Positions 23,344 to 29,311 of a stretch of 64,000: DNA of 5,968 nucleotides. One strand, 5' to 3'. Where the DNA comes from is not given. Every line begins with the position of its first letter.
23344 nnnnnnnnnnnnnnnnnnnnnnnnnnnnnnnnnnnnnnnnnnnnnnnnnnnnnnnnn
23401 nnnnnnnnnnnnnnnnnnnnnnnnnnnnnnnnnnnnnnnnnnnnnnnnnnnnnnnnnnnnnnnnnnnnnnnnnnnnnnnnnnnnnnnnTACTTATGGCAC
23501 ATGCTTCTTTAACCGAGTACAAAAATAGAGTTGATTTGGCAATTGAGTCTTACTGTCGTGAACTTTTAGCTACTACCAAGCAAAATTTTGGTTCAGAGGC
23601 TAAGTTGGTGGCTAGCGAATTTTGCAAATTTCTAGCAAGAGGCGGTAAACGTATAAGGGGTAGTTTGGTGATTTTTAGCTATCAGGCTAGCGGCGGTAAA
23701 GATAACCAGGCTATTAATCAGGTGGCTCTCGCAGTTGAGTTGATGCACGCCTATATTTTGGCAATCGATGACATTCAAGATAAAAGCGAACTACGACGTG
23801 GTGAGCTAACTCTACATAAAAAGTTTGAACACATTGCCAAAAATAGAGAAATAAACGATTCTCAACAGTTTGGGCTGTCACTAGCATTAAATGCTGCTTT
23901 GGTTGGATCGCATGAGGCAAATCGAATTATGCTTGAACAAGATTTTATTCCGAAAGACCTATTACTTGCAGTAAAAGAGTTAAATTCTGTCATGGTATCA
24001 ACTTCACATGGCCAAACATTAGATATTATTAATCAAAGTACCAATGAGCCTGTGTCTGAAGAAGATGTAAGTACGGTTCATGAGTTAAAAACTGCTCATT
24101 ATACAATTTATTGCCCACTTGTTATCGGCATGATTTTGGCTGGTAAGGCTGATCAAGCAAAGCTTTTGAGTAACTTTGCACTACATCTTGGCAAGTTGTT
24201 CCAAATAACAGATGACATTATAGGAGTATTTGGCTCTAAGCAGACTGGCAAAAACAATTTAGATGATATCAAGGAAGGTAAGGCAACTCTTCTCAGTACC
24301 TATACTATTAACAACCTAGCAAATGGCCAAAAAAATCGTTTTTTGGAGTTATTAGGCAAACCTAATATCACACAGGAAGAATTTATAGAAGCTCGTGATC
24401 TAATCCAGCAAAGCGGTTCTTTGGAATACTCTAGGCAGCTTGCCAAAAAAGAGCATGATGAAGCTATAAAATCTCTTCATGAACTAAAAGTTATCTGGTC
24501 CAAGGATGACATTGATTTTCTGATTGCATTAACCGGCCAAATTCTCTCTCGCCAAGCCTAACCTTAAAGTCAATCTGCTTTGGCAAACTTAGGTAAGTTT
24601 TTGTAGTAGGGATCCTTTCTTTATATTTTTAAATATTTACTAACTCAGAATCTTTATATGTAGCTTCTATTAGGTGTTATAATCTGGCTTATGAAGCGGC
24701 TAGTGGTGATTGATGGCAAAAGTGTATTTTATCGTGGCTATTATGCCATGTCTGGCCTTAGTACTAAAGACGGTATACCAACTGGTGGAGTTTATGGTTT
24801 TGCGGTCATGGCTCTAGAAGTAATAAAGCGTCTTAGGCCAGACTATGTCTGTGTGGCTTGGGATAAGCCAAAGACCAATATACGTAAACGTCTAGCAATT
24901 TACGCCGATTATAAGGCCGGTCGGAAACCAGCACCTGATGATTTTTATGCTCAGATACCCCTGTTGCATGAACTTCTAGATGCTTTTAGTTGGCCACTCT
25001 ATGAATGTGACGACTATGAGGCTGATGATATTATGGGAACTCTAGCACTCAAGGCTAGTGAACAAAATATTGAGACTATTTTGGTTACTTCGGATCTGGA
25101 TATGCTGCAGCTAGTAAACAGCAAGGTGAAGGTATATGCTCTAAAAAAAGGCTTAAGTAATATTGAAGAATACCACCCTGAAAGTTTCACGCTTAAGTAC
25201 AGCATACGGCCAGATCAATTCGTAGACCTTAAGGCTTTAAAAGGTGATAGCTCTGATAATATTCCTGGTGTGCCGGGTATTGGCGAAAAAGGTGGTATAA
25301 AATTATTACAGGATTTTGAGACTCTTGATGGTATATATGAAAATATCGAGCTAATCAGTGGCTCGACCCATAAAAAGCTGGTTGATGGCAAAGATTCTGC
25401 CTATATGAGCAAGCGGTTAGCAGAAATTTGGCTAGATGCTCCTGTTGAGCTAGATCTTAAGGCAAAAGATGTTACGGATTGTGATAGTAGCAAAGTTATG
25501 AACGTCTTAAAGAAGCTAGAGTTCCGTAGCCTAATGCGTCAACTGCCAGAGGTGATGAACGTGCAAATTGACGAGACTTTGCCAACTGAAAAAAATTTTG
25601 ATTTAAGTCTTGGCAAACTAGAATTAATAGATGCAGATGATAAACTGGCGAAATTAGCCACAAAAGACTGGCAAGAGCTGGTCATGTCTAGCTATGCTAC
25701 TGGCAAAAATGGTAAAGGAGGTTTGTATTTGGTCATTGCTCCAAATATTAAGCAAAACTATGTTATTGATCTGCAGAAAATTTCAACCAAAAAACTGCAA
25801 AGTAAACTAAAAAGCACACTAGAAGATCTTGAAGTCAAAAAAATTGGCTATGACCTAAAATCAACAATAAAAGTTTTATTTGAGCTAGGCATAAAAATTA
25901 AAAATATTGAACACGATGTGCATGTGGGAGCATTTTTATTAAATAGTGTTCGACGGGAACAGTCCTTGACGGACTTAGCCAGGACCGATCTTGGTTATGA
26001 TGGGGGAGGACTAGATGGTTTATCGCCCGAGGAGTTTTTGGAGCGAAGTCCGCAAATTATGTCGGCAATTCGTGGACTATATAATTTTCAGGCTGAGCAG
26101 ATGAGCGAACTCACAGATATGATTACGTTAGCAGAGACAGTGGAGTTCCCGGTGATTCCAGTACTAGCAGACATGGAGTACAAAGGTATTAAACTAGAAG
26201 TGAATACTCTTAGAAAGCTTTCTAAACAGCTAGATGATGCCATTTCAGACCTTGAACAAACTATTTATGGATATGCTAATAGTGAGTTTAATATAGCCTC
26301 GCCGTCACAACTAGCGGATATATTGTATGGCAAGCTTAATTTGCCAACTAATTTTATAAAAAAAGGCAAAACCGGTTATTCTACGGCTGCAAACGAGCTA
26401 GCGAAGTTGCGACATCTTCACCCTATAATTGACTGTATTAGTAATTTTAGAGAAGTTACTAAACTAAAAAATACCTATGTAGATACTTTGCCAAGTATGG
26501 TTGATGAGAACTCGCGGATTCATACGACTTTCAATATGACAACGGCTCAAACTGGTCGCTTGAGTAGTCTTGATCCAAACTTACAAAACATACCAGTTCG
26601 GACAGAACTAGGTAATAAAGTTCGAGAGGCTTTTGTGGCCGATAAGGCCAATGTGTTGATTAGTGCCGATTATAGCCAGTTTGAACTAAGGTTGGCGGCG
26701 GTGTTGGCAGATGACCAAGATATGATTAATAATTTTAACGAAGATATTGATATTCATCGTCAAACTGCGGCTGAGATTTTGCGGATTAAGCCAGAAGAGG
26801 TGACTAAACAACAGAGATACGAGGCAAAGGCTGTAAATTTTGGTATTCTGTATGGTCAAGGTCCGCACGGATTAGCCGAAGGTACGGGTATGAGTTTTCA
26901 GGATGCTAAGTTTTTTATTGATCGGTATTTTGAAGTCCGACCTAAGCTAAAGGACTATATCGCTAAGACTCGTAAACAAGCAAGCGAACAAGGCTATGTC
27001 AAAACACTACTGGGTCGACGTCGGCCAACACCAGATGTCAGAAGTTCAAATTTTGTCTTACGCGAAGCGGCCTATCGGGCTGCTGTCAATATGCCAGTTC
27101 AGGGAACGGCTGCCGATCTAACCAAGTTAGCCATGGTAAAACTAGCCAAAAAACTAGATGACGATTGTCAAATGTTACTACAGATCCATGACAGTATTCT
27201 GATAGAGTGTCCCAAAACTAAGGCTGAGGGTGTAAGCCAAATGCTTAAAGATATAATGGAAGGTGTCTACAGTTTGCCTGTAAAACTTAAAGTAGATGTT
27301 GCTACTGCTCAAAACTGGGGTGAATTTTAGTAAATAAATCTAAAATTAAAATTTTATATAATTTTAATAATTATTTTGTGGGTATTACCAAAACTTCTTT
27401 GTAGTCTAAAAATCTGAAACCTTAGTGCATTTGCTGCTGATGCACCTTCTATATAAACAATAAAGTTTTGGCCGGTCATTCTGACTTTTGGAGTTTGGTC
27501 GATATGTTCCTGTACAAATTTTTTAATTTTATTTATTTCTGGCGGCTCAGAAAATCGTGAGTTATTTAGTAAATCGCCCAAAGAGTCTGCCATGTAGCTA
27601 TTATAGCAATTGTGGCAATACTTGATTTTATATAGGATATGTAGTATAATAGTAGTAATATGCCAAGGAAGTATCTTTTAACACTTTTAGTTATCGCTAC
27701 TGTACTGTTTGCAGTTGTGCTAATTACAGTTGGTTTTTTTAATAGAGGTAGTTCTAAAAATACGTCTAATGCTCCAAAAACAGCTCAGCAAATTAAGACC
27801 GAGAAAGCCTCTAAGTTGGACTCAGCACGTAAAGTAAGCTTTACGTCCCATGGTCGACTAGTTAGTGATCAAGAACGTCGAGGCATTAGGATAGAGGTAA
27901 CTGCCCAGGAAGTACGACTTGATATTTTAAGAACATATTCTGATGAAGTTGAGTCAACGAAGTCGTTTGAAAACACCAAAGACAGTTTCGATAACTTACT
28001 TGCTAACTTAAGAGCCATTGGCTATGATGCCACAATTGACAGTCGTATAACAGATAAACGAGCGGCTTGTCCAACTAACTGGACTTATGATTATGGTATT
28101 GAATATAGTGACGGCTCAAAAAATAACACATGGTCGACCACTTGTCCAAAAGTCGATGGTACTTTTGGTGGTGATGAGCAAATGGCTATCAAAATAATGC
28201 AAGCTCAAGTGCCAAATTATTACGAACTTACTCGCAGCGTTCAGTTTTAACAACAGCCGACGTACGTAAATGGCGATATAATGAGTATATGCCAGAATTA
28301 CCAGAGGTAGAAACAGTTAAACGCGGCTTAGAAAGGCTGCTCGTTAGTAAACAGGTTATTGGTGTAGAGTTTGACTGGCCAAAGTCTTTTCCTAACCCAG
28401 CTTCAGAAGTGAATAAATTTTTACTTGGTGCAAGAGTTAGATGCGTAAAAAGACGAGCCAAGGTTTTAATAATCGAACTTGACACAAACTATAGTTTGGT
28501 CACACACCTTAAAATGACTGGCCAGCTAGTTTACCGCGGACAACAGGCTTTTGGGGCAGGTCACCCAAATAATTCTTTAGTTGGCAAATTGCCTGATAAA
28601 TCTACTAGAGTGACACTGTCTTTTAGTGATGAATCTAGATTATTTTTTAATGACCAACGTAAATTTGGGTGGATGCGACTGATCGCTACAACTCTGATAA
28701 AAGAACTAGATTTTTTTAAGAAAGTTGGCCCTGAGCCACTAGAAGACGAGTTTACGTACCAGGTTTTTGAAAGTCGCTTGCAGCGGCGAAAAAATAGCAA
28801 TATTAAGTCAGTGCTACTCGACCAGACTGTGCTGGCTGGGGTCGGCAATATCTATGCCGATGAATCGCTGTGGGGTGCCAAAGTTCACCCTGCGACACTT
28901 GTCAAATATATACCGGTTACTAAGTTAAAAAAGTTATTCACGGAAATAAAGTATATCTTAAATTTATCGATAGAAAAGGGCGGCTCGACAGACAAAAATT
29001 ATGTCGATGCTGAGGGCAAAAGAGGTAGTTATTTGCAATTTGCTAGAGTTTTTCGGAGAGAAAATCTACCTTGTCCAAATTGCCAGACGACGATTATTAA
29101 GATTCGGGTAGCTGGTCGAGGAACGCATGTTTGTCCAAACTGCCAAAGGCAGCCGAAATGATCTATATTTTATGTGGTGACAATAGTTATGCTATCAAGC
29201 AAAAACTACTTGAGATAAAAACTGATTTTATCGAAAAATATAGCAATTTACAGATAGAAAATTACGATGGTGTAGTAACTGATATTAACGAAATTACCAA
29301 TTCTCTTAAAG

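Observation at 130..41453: Recurrent -10 box 6-9 nt (mostly 6-7) upstream of ATG: widespread leaderless genes alongside SD-led genes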

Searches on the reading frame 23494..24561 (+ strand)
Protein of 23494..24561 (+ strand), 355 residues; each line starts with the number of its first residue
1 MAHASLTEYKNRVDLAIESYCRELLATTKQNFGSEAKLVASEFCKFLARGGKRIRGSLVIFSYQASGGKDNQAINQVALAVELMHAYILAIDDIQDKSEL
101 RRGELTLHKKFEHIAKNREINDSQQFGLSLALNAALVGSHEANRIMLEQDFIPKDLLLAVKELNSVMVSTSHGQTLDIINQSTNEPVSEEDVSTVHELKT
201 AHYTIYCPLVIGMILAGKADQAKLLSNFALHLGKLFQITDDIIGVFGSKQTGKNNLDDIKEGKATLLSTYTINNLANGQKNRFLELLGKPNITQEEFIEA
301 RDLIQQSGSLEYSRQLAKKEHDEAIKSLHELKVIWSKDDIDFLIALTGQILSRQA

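Call 7: search_protein_families(library=ncbifam, proteins=[window:23494-24561:+], max_evalue=0.00001)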
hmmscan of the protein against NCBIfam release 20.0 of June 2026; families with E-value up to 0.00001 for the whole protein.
window:23494-24561:+ (355 aa): 16 families
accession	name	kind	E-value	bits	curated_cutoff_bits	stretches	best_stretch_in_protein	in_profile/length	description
NF041169.1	f2_encap_cargo4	exception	2.6e-46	158.4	450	1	10-354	9-333/334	family 2 encapsulin nanocompartment cargo protein polyprenyl transferase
NF041003.1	GGPP_syn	equivalog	5.6e-36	124.2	500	1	42-353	31-324/326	geranylgeranyl diphosphate synthase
NF042416.1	GFPPS_Mycobact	equivalog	1.7e-35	122.7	600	1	30-312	21-309/350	bifunctional (2E,6E)-farnesyl/geranyl diphosphate synthase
NF040698.1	IdsA_Meth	equivalog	3.8e-35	121.7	468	1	44-354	34-327/328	short chain isoprenyl diphosphate synthase IdsA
NF045485.1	FPPsyn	subfamily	1.5e-29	103.1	275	1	47-275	33-251/288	farnesyl diphosphate synthase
NF045549.1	GGPPsyn_IdsB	equivalog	2.1e-23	82.9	475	1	47-353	61-344/346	geranylgeranyl diphosphate synthase IdsB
NF008140.0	PRK10888.1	equivalog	4.1e-23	82.2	412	2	170-332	142-303/323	octaprenyl diphosphate synthase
TIGR02748.1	GerC3_HepT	equivalog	2.8e-22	79.2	456.55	2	29-112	21-103/319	heptaprenyl diphosphate synthase component II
TIGR02749.1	prenyl_cyano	equivalog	4.8e-20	71.8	383.2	2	163-339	138-309/322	solanesyl diphosphate synthase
NF040789.2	gerfarn_diphsyn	equivalog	6.1e-20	71.7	560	1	72-324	82-317/345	geranylfarnesyl diphosphate synthase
NF045685.1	GGPPSynCrtE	equivalog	3.1e-18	65.9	460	1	47-274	38-255/293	geranylgeranyl diphosphate synthase CrtE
NF042417.1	NPPPS_Mycobact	equivalog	1.3e-17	63.9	600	1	199-345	182-328/335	nonaprenyl/(2E,6E)-farnesyl/geranylgeranyl diphosphat synthase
NF007877.0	PRK10581.1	equivalog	7.2e-16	58.2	321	1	40-270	35-254/299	(2E,6E)-farnesyl diphosphate synthase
NF045628.1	HxpDPsynlarge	equivalog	2.7e-15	56.2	500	1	39-113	23-96/311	hexaprenyl-diphosphate synthase large subunit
NF040936.1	hexpp_archaea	equivalog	8.7e-15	54.8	400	1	40-106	30-95/275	hexaprenyl pyrophosphate synthase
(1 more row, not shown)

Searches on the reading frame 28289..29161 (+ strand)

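Call 7: search_protein_families(library=ncbifam, proteins=[window:28289-29161:+], max_evalue=0.00001)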
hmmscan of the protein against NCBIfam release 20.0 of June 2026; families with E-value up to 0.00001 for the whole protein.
window:28289-29161:+ (290 aa): 7 families
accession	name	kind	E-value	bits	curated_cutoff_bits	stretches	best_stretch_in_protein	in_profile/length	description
NF002211.1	PRK01103.1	equivalog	2.3e-81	273.4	212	1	1-287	1-274/274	bifunctional DNA-formamidopyrimidine glycosylase/DNA-(apurinic or apyrimidinic site) lyase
TIGR00577.1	fpg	equivalog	1.2e-78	264.3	203.3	1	1-286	1-276/276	DNA-formamidopyrimidine glycosylase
NF010551.0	PRK13945.1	equivalog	2.7e-67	227.1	348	1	1-287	1-282/282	DNA-formamidopyrimidine glycosylase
NF011386.0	PRK14811.1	equivalog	2.3e-64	217.2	414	2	102-288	79-264/269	DNA-formamidopyrimidine glycosylase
NF011385.0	PRK14810.1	equivalog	1.9e-59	201.4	423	1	1-287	1-272/272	DNA-formamidopyrimidine glycosylase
NF007763.0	PRK10445.1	equivalog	2.7e-32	112.2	252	1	1-287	1-263/263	endonuclease VIII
NF040775.1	endonuc_Nei2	equivalog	8.7e-18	64.7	400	1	45-287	38-252/252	endonuclease VIII Nei2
